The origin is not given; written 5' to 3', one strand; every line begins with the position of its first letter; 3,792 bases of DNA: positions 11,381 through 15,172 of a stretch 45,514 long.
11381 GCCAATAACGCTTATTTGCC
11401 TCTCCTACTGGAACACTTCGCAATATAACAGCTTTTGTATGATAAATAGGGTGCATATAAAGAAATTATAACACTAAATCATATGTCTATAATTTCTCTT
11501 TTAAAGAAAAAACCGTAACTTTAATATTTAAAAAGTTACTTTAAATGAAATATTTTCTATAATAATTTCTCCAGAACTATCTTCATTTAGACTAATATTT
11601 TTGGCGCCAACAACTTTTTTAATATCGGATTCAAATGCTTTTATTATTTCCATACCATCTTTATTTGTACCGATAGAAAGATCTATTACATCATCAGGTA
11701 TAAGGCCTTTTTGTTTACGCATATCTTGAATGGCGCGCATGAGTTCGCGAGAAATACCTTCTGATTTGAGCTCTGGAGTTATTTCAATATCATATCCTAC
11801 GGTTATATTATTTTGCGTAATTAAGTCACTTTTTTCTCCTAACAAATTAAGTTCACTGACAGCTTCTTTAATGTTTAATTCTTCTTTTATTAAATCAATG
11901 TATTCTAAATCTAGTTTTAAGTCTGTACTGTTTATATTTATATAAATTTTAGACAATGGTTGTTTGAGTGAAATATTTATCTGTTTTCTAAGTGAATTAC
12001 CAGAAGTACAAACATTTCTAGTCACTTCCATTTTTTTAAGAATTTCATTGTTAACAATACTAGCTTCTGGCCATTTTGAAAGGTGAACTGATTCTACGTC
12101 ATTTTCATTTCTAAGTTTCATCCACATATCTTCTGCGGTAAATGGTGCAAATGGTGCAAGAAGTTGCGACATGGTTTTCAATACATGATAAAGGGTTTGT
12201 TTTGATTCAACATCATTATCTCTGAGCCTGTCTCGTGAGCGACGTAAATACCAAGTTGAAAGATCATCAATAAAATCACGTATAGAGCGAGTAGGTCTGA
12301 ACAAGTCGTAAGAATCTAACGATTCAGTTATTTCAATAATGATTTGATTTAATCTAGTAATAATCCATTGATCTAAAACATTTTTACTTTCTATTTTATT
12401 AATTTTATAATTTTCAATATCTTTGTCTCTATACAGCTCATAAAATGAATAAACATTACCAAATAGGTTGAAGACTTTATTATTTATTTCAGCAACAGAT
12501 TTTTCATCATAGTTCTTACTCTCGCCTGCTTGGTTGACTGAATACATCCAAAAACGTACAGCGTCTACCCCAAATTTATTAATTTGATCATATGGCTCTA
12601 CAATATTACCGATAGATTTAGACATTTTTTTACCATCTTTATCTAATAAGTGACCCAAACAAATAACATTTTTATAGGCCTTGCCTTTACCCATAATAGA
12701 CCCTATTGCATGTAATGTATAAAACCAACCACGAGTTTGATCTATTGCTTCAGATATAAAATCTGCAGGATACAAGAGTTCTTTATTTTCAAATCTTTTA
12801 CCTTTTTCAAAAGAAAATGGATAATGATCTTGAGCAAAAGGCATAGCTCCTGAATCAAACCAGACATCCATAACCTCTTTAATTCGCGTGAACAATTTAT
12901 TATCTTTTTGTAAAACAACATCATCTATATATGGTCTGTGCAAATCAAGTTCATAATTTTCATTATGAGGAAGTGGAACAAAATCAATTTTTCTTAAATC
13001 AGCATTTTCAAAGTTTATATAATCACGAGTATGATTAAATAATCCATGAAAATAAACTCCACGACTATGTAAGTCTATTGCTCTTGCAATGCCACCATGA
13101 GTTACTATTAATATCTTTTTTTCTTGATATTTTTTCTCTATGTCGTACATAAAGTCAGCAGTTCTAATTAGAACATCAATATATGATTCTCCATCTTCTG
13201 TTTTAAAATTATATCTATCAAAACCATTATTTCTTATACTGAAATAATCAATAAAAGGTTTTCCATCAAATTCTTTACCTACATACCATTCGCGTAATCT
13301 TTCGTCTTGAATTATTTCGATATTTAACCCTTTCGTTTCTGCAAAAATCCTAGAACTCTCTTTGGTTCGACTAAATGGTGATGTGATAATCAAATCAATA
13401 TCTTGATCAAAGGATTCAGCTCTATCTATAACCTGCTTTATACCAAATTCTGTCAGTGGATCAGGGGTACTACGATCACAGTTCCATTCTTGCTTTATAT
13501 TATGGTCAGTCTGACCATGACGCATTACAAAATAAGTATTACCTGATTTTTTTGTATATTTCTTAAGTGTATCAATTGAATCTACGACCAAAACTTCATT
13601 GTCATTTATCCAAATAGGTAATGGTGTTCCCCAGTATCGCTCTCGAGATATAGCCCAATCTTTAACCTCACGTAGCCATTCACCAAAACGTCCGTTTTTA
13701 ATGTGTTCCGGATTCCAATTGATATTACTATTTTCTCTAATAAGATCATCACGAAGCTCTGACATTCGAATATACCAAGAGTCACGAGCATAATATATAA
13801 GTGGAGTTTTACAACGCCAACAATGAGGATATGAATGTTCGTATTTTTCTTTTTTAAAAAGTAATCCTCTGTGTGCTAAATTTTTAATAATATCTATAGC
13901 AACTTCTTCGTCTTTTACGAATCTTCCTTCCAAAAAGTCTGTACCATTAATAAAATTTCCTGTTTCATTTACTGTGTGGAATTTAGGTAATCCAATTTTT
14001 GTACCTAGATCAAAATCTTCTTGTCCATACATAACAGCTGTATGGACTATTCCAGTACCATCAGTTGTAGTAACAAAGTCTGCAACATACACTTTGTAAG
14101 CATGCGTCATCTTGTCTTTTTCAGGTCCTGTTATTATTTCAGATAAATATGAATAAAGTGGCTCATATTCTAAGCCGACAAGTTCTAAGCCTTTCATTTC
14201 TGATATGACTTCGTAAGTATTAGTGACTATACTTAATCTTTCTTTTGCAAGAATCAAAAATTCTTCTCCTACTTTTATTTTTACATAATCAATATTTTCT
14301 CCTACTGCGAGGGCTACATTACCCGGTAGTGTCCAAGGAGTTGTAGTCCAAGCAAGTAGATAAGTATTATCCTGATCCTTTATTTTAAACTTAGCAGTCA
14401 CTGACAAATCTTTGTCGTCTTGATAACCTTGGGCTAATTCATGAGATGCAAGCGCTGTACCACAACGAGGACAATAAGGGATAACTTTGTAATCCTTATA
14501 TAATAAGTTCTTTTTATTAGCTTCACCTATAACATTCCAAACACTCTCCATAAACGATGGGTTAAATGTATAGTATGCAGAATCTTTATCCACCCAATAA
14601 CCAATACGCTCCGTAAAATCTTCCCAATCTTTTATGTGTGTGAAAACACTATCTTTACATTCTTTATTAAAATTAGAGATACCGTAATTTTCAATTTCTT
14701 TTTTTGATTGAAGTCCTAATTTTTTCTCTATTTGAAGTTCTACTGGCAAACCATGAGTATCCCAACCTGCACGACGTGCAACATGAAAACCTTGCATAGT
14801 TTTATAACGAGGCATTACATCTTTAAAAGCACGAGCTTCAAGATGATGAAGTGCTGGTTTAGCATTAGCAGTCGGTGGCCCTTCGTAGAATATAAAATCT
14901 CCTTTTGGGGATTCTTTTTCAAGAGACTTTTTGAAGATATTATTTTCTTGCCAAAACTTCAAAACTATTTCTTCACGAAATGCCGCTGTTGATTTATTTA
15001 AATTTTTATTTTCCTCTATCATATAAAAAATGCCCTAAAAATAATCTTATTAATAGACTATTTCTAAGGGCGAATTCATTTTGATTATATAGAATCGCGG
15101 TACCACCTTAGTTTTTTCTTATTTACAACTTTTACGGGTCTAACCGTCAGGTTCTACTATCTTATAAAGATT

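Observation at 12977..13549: Isoleucyl-tRNA synthetase with an internal, apparently intact histidine-phosphatase (PGAM-like) domain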

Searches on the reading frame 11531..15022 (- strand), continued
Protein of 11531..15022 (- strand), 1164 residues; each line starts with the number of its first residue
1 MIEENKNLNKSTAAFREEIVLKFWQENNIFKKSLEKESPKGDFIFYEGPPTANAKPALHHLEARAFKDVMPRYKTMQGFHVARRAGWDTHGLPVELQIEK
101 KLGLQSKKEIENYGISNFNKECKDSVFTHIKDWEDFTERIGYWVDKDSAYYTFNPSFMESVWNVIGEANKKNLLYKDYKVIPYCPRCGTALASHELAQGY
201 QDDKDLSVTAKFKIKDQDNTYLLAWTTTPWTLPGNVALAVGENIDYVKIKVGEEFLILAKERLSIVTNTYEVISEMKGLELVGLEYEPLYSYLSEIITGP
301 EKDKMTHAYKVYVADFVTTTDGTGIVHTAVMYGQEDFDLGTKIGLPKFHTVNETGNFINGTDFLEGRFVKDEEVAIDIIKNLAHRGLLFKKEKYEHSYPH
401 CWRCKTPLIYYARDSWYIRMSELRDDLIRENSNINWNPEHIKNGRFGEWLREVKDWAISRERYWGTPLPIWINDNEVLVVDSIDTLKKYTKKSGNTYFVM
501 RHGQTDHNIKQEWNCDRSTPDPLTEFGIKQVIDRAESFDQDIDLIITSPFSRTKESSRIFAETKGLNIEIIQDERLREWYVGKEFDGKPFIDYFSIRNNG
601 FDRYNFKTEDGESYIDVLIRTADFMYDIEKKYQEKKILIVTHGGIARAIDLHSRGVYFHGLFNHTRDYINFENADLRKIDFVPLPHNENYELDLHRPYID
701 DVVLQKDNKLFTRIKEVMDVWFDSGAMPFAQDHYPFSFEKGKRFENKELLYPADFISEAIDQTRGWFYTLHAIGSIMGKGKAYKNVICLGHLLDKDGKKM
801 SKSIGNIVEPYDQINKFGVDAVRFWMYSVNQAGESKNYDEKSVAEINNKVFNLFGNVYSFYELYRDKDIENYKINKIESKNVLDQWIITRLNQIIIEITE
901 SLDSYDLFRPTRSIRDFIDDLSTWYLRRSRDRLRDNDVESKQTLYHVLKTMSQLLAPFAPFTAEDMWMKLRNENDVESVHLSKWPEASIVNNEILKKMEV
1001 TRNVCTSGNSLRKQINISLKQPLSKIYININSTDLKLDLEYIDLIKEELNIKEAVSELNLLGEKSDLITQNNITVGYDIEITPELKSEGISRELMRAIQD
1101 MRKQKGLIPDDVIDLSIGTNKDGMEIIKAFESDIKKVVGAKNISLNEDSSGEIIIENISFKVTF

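Call 15: search_solved_structures(query=window:11531-15022:-, max_evalue=1e-30, show_alignments=0)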
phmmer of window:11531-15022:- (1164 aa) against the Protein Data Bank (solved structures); distinct sequences matched with E-value up to 1e-30: 16.
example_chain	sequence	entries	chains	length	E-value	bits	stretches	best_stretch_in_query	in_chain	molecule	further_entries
8c8w_A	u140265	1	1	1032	1.7e-238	797.9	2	12-474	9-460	Isoleucine--tRNA ligase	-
8c8v_A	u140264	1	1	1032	5e-237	793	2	12-474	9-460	Isoleucine--tRNA ligase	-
8c8u_A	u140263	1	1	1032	5.2e-237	792.9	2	12-474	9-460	Isoleucine--tRNA ligase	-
8c9d_A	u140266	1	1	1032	1.7e-235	787.9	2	12-474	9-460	Isoleucine--tRNA ligase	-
1ile_A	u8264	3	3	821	2.3e-222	744.4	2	16-473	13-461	ISOLEUCYL-TRNA SYNTHETASE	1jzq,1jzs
8wnd_A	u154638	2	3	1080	1.1e-175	589.8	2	16-490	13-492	isoleucine--tRNA ligase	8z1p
9wqs_A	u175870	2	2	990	7.1e-171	573.9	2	16-490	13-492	Isoleucine--tRNA ligase, cytoplasmic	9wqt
7d5c_A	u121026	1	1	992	7.2e-171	573.9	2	16-490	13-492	Isoleucine--tRNA ligase, cytoplasmic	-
6ldk_A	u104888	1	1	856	1.5e-168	566.2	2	3-490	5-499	Isoleucine--tRNA ligase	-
9w01_B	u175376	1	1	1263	6.1e-168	564.2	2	16-487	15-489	Isoleucine--tRNA ligase, cytoplasmic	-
8c9f_A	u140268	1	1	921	3.7e-101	343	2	16-496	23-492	Isoleucine--tRNA ligase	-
8c9e_A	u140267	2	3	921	1.6e-99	337.6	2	16-496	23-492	Isoleucine--tRNA ligase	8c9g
1ffy_A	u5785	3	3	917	1.6e-96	327.6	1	19-480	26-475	ISOLEUCYL-TRNA SYNTHETASE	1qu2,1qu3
8wni_A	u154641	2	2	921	1.5e-70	241.7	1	16-473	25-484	Isoleucine--tRNA ligase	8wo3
8wnf_A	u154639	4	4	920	1.5e-70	241.6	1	16-473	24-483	Isoleucine--tRNA ligase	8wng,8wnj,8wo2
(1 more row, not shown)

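Call 37: predict_structure(alignment_id=A1)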
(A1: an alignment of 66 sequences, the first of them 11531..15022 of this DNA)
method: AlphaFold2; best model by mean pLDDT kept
length: 1164 residues; sequences in the alignment: 66
mean_pLDDT: 80.6   pTM: 0.67
mean pLDDT of the five models: 80.6, 79.7, 79.4, 78.2, 78.2
residues with pLDDT >= 90: 398; 70-90: 515; 50-70: 170; < 50: 81
segments of 3 or more residues with pLDDT < 50: 1-7, 182-203, 396-401, 403-408, 732-750, 759-761, 791-798, 800-802, 832-835
pLDDT, mean of each block of 10 residues (from residue 1): 48 87 86 69 55 55 57 56 66 76 84 90 82 80 69 81 89 80 37 33 66 94 88 91 94 94 88 94 93 81 89 83 81 77 84 76 84 84 92 57 47 74 85 73 66 69 83 90 92 94 94 89 95 95 96 96 94 96 92 87 86 94 95 96 95 85 80 95 92 91 92 85 67 43 39 53 64 79 63 48 58 86 76 58 88 92 87 70 94 92 76 93 92 89 93 89 93 89 88 91 89 86 86 78 89 76 69 82 86 86 79 87 88 85 84 84 88
secondary structure, 60 per line:
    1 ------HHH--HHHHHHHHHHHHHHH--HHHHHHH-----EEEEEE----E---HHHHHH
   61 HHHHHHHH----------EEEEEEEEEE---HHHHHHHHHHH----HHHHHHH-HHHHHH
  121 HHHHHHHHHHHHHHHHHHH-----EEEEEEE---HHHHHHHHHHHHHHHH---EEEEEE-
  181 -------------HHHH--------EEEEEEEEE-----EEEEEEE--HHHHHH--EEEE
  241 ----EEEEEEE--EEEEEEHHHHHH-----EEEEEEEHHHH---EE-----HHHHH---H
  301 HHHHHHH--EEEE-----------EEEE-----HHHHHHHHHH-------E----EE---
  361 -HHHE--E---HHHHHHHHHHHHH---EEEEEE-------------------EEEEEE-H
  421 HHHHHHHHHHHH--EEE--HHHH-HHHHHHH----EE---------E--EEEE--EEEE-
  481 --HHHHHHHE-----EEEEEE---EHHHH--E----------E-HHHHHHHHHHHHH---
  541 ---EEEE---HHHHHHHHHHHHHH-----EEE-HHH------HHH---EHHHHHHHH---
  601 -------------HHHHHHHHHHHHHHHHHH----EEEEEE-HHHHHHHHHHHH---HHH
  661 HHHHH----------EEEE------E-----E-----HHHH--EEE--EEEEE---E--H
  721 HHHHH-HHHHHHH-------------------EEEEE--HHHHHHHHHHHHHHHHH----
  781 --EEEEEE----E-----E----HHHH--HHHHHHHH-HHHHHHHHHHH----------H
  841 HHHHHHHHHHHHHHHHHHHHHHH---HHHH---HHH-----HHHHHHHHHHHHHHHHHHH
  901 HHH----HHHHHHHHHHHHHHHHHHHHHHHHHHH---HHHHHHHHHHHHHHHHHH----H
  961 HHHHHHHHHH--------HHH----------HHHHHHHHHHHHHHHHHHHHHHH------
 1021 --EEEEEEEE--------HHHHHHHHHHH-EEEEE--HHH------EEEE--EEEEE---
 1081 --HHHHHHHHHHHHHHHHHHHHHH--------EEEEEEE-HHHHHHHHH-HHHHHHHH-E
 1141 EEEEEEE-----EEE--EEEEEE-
elements in order (helices of 4 or more, strands of 3 or more residues): H12-26 H29-35 E41-46 H55-68 E79-88 H92-102 H107-113 H115-139 E145-151 H155-170 E174-179 H194-197 E206-214 E220-226 H229-234 E237-240 E245-251 E254-259 H260-265 E271-277 H278-281 H292-296 H300-307 E310-313 E325-328 H334-343 H372-384 E388-393 E413-418 H420-432 E435-437 H440-443 H445-451 E470-473 E476-479 H483-489 E496-501 H506-509 H525-537 E544-547 H551-564 E570-572 H590-597 H614-631 E636-641 H643-654 H658-665 E676-679 H698-701 E704-706 E709-713 H720-725 H727-733 E753-757 H760-776 E783-788 H804-807 H810-817 H819-829 H840-863 H867-870 H882-903 H908-934 H938-955 H960-970 H992-1014 E1023-1030 H1039-1049 E1051-1055 E1067-1070 E1073-1077 H1083-1104 E1113-1119 H1121-1129 H1131-1138 E1140-1147 E1153-1155 E1158-1163

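Call 41: fold_search(model_id=the predicted structure, library=pdb)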
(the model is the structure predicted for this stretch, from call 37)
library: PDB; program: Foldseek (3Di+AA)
matches with E <= 10: 915; with E <= 0.001: 476
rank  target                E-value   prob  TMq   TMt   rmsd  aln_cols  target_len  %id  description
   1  8c8v                  7.2e-77  1.00  0.66  0.73   7.1      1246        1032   32  Priestia megaterium mupirocin-resistant isoleucyl-tRNA synthetase 2 with a fully-resolved C-terminal tRNA-binding domain (released 2023-08-16)
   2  8c9d                  2.1e-76  1.00  0.66  0.74   7.3      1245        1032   32  Priestia megaterium W130Q mutant of type 2 isoleucyl-tRNA synthetase complexed with an isoleucyl-adenylate analogue (released 2023-08-16)
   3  8c8w                  2.1e-76  1.00  0.66  0.73   7.1      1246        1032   32  Priestia megaterium mupirocin hyper-resistant HIGH motif mutant of type 2 isoleucyl-tRNA synthetase complexed with an is (released 2023-08-16)
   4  8c8u                  1.4e-75  1.00  0.70  0.79   5.8      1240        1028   33  Priestia megaterium mupirocin-resistant isoleucyl-tRNA synthetase 2 complexed with mupirocin (released 2023-08-23)
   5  8wnd_A                1.6e-64  1.00  0.66  0.71   7.1      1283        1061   28  Crystal structure of Saccharomyces cerevisiae isoleucyl-tRNA synthetase in complex with tRNA(Ile) and isoleucine (released 2024-10-09)
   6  8z1p_A                1.0e-63  1.00  0.58  0.63   8.8      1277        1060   28  Crystal structure of Saccharomyces cerevisiae isoleucyl-tRNA synthetase in complex with a mimic tRNA(Met) and isoleuci (released 2024-12-18)
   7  7d5c                  8.4e-62  1.00  0.59  0.73   7.7      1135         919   29  IleRS in complex with a tRNA site inhibitor (released 2021-02-24)
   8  9wqt                  1.8e-61  1.00  0.58  0.72   7.8      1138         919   29  Crystal structure of Saccharomyces cerevisiae isoleucyl-tRNA synthetase in complex with reveromycin A and isoleucine (released 2026-04-08)
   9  8wnd_B                2.3e-60  1.00  0.64  0.78   6.8      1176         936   29  Crystal structure of Saccharomyces cerevisiae isoleucyl-tRNA synthetase in complex with tRNA(Ile) and isoleucine (released 2024-10-09)
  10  9wqs                  5.2e-60  1.00  0.59  0.72   7.5      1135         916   28  Crystal structure of Saccharomyces cerevisiae isoleucyl-tRNA synthetase in complex with reveromycin A and isoleucine (released 2026-04-08)
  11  1ile                  2.8e-58  1.00  0.56  0.76   7.2      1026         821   36  ISOLEUCYL-TRNA SYNTHETASE (released 1999-04-13)
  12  6ldk                  5.5e-51  1.00  0.50  0.69   8.2      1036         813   29  Isoleucyl-tRNA synthetase from Candida albicans complexed with a isoleucyl-adenylate (released 2020-11-04)
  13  8c9f                  7.1e-45  1.00  0.55  0.68  11.3      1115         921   21  Priestia megaterium inactive HIGH motif mutant of type1 isoleucyl-tRNA synthetase complexed with an isoleucyl-adenylate  (released 2023-08-16)
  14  8c9e                  8.3e-44  1.00  0.54  0.67  11.1      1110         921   22  Priestia megaterium mupirocin-sensitive isoleucyl-tRNA synthetase 1 complexed with an isoleucyl-adenylate analogue (released 2023-08-16)
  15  8wnj                  9.6e-39  1.00  0.50  0.62  12.0      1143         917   20  Crystal structure of H. pylori isoleucyl-tRNA synthetase (HpIleRS) in complex with Ile-AMP (released 2024-02-14)
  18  1qu2_A                1.2e-37  1.00  0.54  0.66  10.6      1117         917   22  INSIGHTS INTO EDITING FROM AN ILE-TRNA SYNTHETASE STRUCTURE WITH TRNA(ILE) AND MUPIROCIN (released 1999-08-31)
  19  1qu3_A                1.8e-37  1.00  0.51  0.65  10.8      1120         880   21  INSIGHTS INTO EDITING FROM AN ILE-TRNA SYNTHETASE STRUCTURE WITH TRNA(ILE) AND MUPIROCIN (released 1999-08-31)
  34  5ah5_A                5.9e-19  1.00  0.35  0.50  17.4      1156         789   14  Crystal structure of the ternary complex of Agrobacterium radiobacter K84 agnB2 LeuRS-tRNA-LeuAMS (released 2016-02-17)
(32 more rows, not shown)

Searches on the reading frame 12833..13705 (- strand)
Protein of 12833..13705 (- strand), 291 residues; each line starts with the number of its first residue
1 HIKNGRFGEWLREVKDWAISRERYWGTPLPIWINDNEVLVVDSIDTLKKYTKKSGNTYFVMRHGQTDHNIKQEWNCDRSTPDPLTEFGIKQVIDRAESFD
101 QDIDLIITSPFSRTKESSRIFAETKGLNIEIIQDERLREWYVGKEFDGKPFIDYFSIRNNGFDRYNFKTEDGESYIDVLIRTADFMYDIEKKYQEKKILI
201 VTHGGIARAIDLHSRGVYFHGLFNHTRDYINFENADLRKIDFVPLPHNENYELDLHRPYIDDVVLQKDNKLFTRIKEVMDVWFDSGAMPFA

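Call 39: search_solved_structures(query=window:12833-13705:-, max_evalue=0.00001, show_alignments=5)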
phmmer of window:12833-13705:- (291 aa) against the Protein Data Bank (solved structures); distinct sequences matched with E-value up to 0.00001: 15.
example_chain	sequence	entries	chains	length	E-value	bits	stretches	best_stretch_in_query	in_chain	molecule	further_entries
1ile_A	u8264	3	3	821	2.8e-19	72.9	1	1-34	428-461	ISOLEUCYL-TRNA SYNTHETASE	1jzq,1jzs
8c8v_A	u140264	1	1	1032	8.7e-17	64.8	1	1-34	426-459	Isoleucine--tRNA ligase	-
8c9d_A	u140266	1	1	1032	8.7e-17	64.8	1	1-34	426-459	Isoleucine--tRNA ligase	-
8c8w_A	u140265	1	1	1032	8.8e-17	64.8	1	1-34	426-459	Isoleucine--tRNA ligase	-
8c8u_A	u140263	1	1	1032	8.8e-17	64.8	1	1-34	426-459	Isoleucine--tRNA ligase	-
6ldk_A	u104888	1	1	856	5.5e-16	62.2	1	2-51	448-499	Isoleucine--tRNA ligase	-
9w01_B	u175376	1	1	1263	1.4e-15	60.9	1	3-48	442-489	Isoleucine--tRNA ligase, cytoplasmic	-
9wqs_A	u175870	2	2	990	2.5e-15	60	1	2-51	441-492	Isoleucine--tRNA ligase, cytoplasmic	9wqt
7d5c_A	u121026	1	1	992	2.5e-15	60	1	2-51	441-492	Isoleucine--tRNA ligase, cytoplasmic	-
8wnd_A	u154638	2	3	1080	3e-15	59.7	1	2-51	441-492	isoleucine--tRNA ligase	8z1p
1ebb_A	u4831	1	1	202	1.9e-09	40.7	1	57-210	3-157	PHOSPHATASE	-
1h2e_A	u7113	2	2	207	2e-09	40.6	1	57-210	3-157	PHOSPHATASE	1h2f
8c9e_A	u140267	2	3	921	2.1e-06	30.7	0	9-57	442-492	Isoleucine--tRNA ligase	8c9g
8c9f_A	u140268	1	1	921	2.2e-06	30.6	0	9-57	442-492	Isoleucine--tRNA ligase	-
9mmh_A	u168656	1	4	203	7.4e-06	28.9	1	59-218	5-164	Phosphoglycerate mutase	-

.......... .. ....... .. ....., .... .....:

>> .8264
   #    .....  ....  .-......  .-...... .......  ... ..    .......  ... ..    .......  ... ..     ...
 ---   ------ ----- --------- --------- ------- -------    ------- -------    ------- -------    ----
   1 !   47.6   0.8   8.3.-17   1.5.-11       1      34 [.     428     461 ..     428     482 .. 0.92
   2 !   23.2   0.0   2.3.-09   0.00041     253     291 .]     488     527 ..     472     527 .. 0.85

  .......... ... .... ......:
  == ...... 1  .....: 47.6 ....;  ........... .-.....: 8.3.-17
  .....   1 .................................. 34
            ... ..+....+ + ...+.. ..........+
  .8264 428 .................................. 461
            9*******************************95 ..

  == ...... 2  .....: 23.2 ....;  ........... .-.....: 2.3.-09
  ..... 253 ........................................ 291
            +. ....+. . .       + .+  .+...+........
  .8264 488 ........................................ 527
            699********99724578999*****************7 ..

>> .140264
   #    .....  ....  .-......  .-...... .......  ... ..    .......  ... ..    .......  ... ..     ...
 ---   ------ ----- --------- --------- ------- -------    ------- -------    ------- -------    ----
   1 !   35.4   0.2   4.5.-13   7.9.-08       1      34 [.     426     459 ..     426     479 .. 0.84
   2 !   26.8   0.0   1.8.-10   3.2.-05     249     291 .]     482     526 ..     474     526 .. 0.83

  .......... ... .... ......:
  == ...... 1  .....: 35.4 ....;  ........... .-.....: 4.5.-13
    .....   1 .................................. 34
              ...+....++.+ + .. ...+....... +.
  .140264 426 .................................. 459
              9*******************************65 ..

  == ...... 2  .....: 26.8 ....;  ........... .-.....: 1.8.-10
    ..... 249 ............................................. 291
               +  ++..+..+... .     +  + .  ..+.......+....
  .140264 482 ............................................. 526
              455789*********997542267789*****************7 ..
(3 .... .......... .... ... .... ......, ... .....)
